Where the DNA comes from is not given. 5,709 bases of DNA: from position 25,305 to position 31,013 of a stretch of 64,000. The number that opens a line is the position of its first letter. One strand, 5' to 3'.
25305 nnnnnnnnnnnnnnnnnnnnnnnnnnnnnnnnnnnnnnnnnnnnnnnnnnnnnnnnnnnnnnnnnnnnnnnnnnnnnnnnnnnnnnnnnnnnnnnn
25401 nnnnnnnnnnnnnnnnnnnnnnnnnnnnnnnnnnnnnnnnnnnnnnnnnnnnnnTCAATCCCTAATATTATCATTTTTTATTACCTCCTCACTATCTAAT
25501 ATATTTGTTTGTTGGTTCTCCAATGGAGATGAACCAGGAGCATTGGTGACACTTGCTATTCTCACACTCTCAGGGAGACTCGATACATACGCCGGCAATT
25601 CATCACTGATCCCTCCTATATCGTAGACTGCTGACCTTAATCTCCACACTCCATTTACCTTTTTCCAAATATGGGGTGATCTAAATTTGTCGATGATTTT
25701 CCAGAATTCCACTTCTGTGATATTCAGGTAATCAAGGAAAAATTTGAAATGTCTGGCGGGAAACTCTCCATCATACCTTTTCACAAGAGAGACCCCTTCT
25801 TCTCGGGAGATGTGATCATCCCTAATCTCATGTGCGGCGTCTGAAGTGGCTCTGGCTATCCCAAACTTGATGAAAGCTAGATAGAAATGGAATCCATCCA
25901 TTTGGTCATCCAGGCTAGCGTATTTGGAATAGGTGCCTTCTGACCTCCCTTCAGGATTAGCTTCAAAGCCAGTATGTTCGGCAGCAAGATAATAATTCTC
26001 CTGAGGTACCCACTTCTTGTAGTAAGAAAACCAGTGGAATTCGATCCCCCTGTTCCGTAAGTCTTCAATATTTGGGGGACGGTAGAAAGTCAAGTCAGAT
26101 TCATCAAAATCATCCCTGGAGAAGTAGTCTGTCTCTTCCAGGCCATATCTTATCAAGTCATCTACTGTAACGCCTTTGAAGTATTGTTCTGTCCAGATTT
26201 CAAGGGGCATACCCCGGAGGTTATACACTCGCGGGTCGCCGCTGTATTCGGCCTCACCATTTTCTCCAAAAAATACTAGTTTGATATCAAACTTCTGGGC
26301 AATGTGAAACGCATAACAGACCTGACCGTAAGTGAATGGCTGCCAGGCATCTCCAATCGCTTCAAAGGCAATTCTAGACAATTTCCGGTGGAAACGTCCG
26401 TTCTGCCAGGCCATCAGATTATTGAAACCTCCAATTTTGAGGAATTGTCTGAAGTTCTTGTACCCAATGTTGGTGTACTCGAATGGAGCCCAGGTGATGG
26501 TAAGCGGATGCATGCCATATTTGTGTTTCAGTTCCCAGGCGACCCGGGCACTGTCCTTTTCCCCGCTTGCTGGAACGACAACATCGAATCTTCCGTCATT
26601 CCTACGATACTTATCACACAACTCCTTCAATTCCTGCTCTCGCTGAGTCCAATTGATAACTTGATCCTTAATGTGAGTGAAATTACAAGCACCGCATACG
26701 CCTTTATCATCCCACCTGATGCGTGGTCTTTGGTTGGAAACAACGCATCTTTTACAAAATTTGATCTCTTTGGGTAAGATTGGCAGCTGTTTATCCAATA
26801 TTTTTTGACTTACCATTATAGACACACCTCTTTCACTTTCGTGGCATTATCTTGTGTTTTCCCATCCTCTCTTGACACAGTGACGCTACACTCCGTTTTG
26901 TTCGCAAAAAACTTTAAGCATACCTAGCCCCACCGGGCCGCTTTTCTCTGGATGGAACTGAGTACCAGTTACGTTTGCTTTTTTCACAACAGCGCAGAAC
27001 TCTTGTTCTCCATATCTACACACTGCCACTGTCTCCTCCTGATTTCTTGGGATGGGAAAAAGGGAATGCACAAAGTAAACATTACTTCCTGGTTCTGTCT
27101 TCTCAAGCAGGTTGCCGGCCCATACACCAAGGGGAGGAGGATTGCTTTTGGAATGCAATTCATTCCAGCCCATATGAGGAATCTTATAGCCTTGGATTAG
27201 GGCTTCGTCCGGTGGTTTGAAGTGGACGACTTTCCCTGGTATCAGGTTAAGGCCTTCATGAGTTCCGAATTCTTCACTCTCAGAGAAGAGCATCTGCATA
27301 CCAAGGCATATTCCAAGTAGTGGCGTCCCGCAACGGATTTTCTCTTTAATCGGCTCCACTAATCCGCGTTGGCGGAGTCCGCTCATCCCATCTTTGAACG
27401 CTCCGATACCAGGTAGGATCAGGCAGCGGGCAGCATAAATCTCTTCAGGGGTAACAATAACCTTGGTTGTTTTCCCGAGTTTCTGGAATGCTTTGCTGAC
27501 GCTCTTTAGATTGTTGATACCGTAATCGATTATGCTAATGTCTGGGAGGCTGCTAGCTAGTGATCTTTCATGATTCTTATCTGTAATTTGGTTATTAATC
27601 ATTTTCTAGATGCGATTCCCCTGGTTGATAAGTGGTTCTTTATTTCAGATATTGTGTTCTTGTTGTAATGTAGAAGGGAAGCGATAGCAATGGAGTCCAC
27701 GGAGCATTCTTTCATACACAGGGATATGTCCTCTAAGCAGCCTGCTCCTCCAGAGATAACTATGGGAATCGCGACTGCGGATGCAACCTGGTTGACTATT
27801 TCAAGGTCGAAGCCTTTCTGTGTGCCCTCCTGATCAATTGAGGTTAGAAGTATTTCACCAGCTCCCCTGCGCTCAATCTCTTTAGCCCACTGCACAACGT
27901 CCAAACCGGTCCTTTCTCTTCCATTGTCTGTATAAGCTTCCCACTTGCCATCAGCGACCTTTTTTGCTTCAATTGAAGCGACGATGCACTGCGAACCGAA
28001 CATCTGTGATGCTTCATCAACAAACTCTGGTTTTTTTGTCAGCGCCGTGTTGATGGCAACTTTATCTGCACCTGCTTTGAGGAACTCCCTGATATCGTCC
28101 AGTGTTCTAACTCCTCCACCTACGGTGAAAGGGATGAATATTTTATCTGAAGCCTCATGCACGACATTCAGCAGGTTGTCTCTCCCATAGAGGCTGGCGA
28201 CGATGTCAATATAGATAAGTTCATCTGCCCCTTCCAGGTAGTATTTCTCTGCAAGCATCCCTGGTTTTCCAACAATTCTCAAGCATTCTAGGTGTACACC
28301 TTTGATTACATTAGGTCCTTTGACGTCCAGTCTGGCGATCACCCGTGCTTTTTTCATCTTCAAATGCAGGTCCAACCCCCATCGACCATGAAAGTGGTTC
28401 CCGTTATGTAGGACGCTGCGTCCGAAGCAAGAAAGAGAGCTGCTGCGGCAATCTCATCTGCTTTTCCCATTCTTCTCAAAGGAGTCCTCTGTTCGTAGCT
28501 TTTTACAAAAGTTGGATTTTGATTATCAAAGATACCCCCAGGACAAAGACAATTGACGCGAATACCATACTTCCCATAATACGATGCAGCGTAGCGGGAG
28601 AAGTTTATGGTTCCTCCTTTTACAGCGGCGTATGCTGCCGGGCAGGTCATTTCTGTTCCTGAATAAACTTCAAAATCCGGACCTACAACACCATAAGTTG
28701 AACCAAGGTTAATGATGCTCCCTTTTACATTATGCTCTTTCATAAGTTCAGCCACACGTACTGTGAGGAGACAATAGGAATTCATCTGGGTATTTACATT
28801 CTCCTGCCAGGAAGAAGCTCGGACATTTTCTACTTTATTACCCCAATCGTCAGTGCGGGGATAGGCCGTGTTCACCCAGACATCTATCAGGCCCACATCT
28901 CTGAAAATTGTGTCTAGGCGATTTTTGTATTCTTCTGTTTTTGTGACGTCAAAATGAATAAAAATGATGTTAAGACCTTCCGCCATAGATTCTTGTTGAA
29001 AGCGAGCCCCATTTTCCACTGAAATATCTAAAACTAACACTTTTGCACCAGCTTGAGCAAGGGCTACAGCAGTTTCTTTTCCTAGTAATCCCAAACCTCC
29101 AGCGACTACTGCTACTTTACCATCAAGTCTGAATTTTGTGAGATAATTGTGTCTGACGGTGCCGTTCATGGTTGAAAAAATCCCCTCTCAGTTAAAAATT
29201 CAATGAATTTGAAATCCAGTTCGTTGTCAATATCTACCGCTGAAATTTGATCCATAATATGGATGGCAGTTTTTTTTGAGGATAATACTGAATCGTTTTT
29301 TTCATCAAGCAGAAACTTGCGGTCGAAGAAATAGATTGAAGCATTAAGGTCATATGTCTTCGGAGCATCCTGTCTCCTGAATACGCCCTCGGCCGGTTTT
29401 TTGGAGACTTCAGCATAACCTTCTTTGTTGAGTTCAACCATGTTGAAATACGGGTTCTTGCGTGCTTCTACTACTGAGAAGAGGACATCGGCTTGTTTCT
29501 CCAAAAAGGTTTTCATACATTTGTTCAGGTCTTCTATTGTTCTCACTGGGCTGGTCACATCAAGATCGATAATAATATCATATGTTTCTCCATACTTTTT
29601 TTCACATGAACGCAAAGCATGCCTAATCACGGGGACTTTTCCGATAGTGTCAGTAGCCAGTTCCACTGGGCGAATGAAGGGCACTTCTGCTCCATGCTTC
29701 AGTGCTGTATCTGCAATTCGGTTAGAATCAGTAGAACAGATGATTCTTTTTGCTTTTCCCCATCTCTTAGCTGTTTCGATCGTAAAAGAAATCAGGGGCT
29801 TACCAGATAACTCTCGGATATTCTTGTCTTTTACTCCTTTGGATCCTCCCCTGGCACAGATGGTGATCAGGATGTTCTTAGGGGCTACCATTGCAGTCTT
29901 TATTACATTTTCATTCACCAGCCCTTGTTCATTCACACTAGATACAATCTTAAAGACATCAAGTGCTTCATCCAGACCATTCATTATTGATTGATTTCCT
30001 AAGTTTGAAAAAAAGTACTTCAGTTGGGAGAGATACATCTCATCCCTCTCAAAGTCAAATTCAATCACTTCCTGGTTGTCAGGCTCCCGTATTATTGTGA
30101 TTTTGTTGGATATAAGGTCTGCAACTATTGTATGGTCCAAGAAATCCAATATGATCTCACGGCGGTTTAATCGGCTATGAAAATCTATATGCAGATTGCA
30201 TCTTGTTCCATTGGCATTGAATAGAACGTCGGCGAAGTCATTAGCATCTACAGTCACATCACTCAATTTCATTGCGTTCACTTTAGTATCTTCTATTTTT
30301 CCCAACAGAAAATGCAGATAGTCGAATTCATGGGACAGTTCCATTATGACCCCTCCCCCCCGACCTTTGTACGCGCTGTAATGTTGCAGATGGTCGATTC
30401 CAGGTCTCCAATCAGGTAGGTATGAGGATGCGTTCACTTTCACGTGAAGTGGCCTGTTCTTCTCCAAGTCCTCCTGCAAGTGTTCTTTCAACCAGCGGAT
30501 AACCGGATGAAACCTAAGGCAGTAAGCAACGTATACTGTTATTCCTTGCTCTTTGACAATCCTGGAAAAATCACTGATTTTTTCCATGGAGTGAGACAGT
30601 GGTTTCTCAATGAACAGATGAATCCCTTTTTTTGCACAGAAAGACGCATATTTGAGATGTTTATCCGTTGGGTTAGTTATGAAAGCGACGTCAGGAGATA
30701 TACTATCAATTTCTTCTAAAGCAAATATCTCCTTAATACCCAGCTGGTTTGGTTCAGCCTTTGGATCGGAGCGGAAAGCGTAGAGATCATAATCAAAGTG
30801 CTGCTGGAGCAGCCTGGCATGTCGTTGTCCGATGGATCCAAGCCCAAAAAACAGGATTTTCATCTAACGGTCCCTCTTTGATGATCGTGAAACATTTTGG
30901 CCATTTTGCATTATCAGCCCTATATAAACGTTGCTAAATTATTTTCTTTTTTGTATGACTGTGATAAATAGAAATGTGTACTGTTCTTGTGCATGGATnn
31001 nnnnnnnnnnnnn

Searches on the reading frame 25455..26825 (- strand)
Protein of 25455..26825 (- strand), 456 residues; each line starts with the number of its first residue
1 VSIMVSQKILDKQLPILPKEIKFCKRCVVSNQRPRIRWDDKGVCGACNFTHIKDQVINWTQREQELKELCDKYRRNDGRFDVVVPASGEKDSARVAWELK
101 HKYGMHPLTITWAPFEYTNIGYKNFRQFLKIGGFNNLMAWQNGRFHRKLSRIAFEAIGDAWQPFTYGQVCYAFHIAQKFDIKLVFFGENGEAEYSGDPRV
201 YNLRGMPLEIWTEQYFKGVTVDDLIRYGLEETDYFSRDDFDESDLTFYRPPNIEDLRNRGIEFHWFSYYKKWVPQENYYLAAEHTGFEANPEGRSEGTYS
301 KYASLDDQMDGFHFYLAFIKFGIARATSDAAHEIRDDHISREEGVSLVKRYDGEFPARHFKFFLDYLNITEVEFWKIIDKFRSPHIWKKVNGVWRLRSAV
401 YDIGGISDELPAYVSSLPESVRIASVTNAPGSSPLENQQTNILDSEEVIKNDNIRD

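Call 4: search_protein_families(library=pfam, proteins=[window:25455-26825:-], max_evalue=0.001)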
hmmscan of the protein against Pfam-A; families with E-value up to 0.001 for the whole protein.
window:25455-26825:- (456 aa): 0 families

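Call 5: search_protein_families(library=ncbifam, proteins=[window:25455-26825:-], max_evalue=0.00001)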
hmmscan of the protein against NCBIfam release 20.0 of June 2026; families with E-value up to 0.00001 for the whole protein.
window:25455-26825:- (456 aa): 1 family
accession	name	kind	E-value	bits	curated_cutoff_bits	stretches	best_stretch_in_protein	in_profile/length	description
TIGR03573.1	WbuX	subfamily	1.1e-96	324.2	203.2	1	22-378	2-343/344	N-acetyl sugar amidotransferase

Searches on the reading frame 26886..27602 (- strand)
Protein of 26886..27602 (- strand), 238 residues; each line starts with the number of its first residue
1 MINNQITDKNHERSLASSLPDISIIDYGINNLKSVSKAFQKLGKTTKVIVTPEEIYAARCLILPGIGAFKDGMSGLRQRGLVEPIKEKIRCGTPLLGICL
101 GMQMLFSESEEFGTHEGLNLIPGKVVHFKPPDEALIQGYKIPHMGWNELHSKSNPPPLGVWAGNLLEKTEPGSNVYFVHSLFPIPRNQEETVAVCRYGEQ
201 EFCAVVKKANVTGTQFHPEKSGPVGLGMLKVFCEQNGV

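Call 4: search_protein_families(library=pfam, proteins=[window:26886-27602:-], max_evalue=0.001)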
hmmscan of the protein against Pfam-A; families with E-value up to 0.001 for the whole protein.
window:26886-27602:- (238 aa): 4 families
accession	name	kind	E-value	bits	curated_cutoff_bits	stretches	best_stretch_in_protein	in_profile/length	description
PF00117.34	GATase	-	2.3e-20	73.5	22.8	1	24-222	2-175/190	Glutamine amidotransferase class-I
PF07685.20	GATase_3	-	1.3e-07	31.9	27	1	49-126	29-116/196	CobB/CobQ-like glutamine amidotransferase domain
PF01174.25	SNO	-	8.7e-05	22.9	27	0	37-111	13-87/188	SNO glutamine amidotransferase family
PF07722.19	Peptidase_C26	-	0.00035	20.8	20.5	0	84-219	97-219/219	Peptidase C26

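Call 5: search_protein_families(library=ncbifam, proteins=[window:26886-27602:-], max_evalue=0.00001)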
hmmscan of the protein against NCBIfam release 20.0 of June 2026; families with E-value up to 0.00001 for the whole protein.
window:26886-27602:- (238 aa): 6 families
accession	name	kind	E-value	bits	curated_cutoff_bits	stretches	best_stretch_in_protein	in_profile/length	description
TIGR01855.1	IMP_synth_hisH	equivalog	1.4e-57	194.7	105.4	1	22-234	1-197/198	imidazole glycerol phosphate synthase subunit HisH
NF010608.0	PRK14004.1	equivalog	1.6e-41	142.3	216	1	22-233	2-207/210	imidazole glycerol phosphate synthase subunit HisH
NF001989.1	PRK00784.1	equivalog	8.1e-09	34.7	273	1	29-124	258-358/480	cobyric acid synthase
TIGR03800.1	PLP_synth_Pdx2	equivalog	9e-08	32.2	105.55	0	36-108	15-86/184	pyridoxal 5'-phosphate synthase glutaminase subunit PdxT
NF001975.0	PRK00758.1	equivalog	1.1e-06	28.3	198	0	22-107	4-83/185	GMP synthase subunit A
TIGR01737.1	FGAM_synth_I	equivalog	3.7e-06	26.4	177.8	1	28-106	10-92/228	phosphoribosylformylglycinamidine synthase I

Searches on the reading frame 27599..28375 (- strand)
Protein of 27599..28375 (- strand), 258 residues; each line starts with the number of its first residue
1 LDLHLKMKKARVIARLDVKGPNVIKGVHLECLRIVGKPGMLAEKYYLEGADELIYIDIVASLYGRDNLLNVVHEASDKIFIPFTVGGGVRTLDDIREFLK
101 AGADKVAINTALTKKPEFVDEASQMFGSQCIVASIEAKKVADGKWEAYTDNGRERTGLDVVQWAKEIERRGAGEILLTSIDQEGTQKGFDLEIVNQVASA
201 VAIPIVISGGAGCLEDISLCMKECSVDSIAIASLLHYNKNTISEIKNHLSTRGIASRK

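Call 4: search_protein_families(library=pfam, proteins=[window:27599-28375:-], max_evalue=0.001)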
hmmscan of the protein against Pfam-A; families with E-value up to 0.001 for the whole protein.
window:27599-28375:- (258 aa): 6 families
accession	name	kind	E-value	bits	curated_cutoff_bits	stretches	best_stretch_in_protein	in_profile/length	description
PF00977.27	His_biosynth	-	7e-63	212.6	23.6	1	11-239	1-226/228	Histidine biosynthesis protein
PF01207.24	Dus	-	4.1e-07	29.8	20.4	0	159-244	139-226/311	Dihydrouridine synthase (Dus)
PF03060.21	NMO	-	2.2e-06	27.7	28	0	162-217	147-208/331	Nitronate monooxygenase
PF05690.20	ThiG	-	4.4e-05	23.4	23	0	75-126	170-221/247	Thiazole biosynthesis protein ThiG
PF01180.27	DHO_dh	-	0.00023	20.9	27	0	69-116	227-276/291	Dihydroorotate dehydrogenase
PF02581.23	TMP-TENI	-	0.00029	20.7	27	0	70-111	139-179/180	Thiamine monophosphate synthase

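Call 5: search_protein_families(library=ncbifam, proteins=[window:27599-28375:-], max_evalue=0.00001)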
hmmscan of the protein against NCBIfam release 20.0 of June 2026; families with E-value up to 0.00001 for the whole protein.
window:27599-28375:- (258 aa): 17 families
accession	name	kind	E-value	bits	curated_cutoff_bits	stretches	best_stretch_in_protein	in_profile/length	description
TIGR00735.1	hisF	equivalog_domain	9.4e-84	280.7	294.55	1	10-256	4-253/254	imidazole glycerol phosphate synthase subunit HisF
TIGR03572.1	WbuZ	equivalog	2e-82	276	299.7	1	7-237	1-232/232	glycosyl amidation-associated protein WbuZ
NF038364.1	AglZ_HisF2_fam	equivalog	2.2e-58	197.6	310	1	9-240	2-233/248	AglZ/HisF2 family acetamidino modification protein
NF010112.0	PRK13585.1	equivalog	1.1e-39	136.4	243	1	12-248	5-237/241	1-(5-phosphoribosyl)-5-[(5-phosphoribosylamino)methylideneamino]imidazole-4-carboxamide isomerase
TIGR00007.1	TIGR00007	equivalog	9.7e-29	100.6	228.95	1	35-237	27-223/231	1-(5-phosphoribosyl)-5-[(5-phosphoribosylamino)methylideneamino]imidazole-4-carboxamide isomerase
TIGR01919.1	hisA-trpF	equivalog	2.8e-21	76.1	306.45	1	42-244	37-237/243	bifunctional 1-(5-phosphoribosyl)-5-((5-phosphoribosylamino)methylideneamino)imidazole-4-carboxamide isomerase/phosphoribosylanthranilate is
NF010113.0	PRK13586.1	equivalog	8.5e-17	61.6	238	1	24-236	19-222/232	1-(5-phosphoribosyl)-5-((5-phosphoribosylamino)methylideneamino)imidazole-4-carboxamide isomerase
NF010114.0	PRK13587.1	equivalog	4.1e-15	56.1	305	1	75-219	71-209/234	1-(5-phosphoribosyl)-5-((5-phosphoribosylamino)methylideneamino)imidazole-4-carboxamide isomerase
TIGR02129.1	hisA_euk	equivalog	7.3e-14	52.1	229.3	1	83-222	80-223/255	phosphoribosylformimino-5-aminoimidazole carboxamide ribotide isomerase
NF003156.0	PRK04128.1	equivalog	7.5e-10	39.1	285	1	28-246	22-225/231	1-(5-phosphoribosyl)-5-((5-phosphoribosylamino)methylideneamino)imidazole-4-carboxamide isomerase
TIGR00734.1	hisAF_rel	hypoth_equivalog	3.1e-09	37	179.85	0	175-236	157-217/221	HisA/HisF family protein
NF005574.0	PRK07259.1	equivalog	3.7e-09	35.9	269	0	69-122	226-279/304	dihydroorotate dehydrogenase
NF003198.0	PRK04169.1-2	subfamily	2.5e-08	33.3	247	0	70-122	187-239/249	geranylgeranylglyceryl/heptaprenylglyceryl phosphate synthase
TIGR01037.2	pyrD_sub1_fam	subfamily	1.9e-07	30.5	270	0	69-121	223-275/300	dihydroorotate dehydrogenase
NF010712.0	PRK14114.1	equivalog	4.9e-07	29.5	327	1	23-212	17-198/241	1-(5-phosphoribosyl)-5-((5-phosphoribosylamino)methylideneamino)imidazole-4-carboxamide isomerase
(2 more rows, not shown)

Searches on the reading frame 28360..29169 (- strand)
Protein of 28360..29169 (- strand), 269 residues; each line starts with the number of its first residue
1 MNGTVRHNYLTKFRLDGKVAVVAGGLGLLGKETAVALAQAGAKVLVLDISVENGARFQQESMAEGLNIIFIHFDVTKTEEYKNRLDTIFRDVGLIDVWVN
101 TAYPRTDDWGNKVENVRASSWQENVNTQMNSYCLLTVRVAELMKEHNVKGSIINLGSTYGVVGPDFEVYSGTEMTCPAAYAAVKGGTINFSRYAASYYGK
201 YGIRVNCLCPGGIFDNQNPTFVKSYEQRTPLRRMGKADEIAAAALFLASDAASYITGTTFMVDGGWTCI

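Call 4: search_protein_families(library=pfam, proteins=[window:28360-29169:-], max_evalue=0.001)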
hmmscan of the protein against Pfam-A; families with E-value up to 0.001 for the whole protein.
window:28360-29169:- (269 aa): 4 families
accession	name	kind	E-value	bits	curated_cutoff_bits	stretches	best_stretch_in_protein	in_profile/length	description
PF13561.12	adh_short_C2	-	5.7e-45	154.2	27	1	29-267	8-236/236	Enoyl-(Acyl carrier protein) reductase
PF00106.31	adh_short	-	3e-31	108.9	26.6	1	18-213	1-182/195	short chain dehydrogenase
PF01370.27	Epimerase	-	6.5e-08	32.7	20.9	1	21-208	2-167/240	NAD dependent epimerase/dehydratase family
PF08659.16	KR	-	6.6e-07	29.9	22.6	1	21-133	4-117/180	KR domain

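Call 5: search_protein_families(library=ncbifam, proteins=[window:28360-29169:-], max_evalue=0.00001)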
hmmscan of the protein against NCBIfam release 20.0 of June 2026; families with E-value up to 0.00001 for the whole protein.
window:28360-29169:- (269 aa): 197 families (the best 25 are shown)
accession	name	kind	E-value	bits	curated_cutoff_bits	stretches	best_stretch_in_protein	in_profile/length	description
NF006619.0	PRK09186.1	equivalog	1.4e-66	224.7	255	1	15-267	2-255/256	oxidoreductase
NF006070.0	PRK08213.1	subfamily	6.3e-49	166.8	279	1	10-268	5-258/259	gluconate 5-dehydrogenase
NF050062.1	FlagModPtmA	equivalog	5e-42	144.2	350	1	15-267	2-255/256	flagellin modification protein PtmA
NF005559.1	PRK07231.1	subfamily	1.1e-41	143.1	215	1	14-267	1-248/249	glucose 1-dehydrogenase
NF004791.0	PRK06138.1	equivalog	4.2e-41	140.9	312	1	14-267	2-250/252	SDR family oxidoreductase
NF004778.0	PRK06124.1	equivalog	1.1e-40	139.6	303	1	8-267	2-253/256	SDR family oxidoreductase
NF009466.0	PRK12826.1-2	subfamily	6.8e-40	137.1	222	1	18-267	4-245/248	3-oxoacyl-ACP reductase FabG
TIGR01830.1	3oxo_ACP_reduc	equivalog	1.5e-39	136.1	297.75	1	20-265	1-237/239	3-oxoacyl-[acyl-carrier-protein] reductase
NF052558.1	MBtsdlDhBudC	equivalog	3.1e-39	135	270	1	16-267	2-242/250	meso-2,3-butanediol dehydrogenase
NF004713.0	PRK06057.1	equivalog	8.3e-39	133.6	404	1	13-267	5-250/257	3-oxoacyl-ACP reductase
NF004774.0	PRK06114.1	equivalog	1.3e-38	132.9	360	1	11-268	10-261/262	SDR family oxidoreductase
NF004198.0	PRK05653.1-3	equivalog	2.6e-38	131.9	296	1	15-266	5-246/248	3-oxoacyl-ACP reductase FabG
NF006132.0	PRK08277.1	subfamily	7.4e-38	130.5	281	1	12-267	5-275/280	D-mannonate oxidoreductase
NF009464.0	PRK12824.1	subfamily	6e-37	127.6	269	1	18-266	3-242/245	3-oxoacyl-ACP reductase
NF004197.0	PRK05653.1-1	equivalog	6.6e-37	127.5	332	1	14-266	4-246/249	3-oxoacyl-ACP reductase FabG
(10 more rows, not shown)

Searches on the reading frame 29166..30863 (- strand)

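Call 4: search_protein_families(library=pfam, proteins=[window:29166-30863:-], max_evalue=0.001)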
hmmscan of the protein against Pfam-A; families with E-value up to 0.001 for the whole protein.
window:29166-30863:- (565 aa): 3 families
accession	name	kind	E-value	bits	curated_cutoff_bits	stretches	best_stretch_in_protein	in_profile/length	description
PF02348.25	CTP_transf_3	-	7.3e-20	72.1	22.6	1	335-518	4-167/217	Cytidylyltransferase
PF01408.29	GFO_IDH_MocA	-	8.2e-14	52.8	24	1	2-114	2-120/120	Oxidoreductase family, NAD-binding Rossmann fold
PF22725.1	GFO_IDH_MocA_C3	-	2.2e-05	24.9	27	1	139-233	17-109/124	GFO/IDH/MocA C-terminal domain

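Call 5: search_protein_families(library=ncbifam, proteins=[window:29166-30863:-], max_evalue=0.00001)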
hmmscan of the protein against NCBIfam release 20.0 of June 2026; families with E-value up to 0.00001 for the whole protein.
window:29166-30863:- (565 aa): 8 families
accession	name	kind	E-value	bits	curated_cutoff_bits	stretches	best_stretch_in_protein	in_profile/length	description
TIGR03584.1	PseF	equivalog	1.4e-38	132.8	205.7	1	334-557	3-219/222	pseudaminic acid cytidylyltransferase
TIGR04380.1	myo_inos_iolG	equivalog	3e-16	59.2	355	1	2-200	3-197/330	inositol 2-dehydrogenase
NF040723.1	UDP-GlcNAcDh_Arch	equivalog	5.9e-11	42.4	450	1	2-132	2-136/302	UDP-N-acetylglucosamine 3-dehydrogenase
NF041392.1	XylDh_Gfo6_Halo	equivalog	4e-10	39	350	1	58-197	84-221/350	D-xylose 1-dehydrogenase Gfo6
NF003952.0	PRK05450.1-5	subfamily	1.7e-09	37.2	193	1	330-484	2-153/250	3-deoxy-manno-octulosonate cytidylyltransferase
NF052479.1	LevoglcsnDh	equivalog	4e-08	32.3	650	1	56-195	73-210/386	levoglucosan dehydrogenase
NF009905.0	PRK13368.1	subfamily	9.2e-07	28.4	255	1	330-461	2-122/243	3-deoxy-manno-octulosonate cytidylyltransferase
NF003950.0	PRK05450.1-3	subfamily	1.2e-06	28.1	234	1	331-398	3-70/248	3-deoxy-manno-octulosonate cytidylyltransferase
